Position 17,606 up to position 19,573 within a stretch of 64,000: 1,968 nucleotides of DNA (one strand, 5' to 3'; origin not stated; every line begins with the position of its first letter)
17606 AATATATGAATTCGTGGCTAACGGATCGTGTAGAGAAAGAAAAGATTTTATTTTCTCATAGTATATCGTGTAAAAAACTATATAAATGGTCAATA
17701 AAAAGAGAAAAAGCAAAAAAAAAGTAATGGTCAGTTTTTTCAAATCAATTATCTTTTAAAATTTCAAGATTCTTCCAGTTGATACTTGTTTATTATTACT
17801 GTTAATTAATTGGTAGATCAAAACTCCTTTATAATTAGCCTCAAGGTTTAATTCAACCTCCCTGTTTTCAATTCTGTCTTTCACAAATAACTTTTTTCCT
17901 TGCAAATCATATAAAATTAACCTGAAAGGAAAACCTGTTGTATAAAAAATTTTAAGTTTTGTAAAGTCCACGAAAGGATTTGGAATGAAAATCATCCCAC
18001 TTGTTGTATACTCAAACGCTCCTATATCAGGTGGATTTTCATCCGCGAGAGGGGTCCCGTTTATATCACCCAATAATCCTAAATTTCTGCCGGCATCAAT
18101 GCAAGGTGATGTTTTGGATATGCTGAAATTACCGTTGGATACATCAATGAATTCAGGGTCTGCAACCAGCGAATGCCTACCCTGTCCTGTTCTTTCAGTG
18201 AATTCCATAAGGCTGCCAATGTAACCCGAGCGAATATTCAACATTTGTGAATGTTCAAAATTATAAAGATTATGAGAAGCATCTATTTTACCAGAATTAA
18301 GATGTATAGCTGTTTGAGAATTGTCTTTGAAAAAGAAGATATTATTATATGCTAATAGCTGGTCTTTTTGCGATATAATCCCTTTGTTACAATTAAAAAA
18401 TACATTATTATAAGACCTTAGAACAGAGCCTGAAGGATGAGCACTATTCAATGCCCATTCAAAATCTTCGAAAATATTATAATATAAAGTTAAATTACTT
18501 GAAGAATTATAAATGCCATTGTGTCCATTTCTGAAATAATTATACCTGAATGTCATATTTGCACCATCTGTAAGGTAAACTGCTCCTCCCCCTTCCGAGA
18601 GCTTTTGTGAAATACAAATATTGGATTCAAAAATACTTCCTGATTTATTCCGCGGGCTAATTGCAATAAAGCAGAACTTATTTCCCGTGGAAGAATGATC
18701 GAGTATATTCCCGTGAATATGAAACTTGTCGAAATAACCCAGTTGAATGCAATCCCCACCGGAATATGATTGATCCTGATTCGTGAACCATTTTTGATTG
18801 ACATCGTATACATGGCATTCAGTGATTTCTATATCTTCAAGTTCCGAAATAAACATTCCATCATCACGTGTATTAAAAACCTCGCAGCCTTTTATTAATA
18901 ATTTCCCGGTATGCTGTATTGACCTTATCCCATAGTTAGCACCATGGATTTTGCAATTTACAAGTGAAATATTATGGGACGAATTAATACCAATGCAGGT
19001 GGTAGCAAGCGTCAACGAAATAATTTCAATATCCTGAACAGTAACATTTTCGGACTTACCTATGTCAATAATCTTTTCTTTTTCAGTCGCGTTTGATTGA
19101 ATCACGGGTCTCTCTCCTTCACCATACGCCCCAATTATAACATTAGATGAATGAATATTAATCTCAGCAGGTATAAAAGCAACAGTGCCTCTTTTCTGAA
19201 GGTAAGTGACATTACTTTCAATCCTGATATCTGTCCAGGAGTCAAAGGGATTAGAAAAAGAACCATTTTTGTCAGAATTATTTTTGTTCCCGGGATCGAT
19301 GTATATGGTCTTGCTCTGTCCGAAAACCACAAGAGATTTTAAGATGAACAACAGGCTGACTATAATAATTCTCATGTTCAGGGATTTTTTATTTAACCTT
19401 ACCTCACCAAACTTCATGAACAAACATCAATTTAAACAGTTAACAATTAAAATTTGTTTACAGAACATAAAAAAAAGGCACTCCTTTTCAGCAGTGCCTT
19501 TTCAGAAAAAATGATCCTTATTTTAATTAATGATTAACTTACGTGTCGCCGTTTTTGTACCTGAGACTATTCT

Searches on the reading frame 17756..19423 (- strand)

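Call 78: search_protein_families(library=pfam, proteins=[window:17756-19423:-], max_evalue=0.00001)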
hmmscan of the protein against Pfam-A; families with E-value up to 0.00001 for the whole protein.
window:17756-19423:- (555 aa): 1 family
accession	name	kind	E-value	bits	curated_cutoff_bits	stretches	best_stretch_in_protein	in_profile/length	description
PF13229.12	Beta_helix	-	1.4e-11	44.7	25.9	1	119-245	26-138/158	Right handed beta helix region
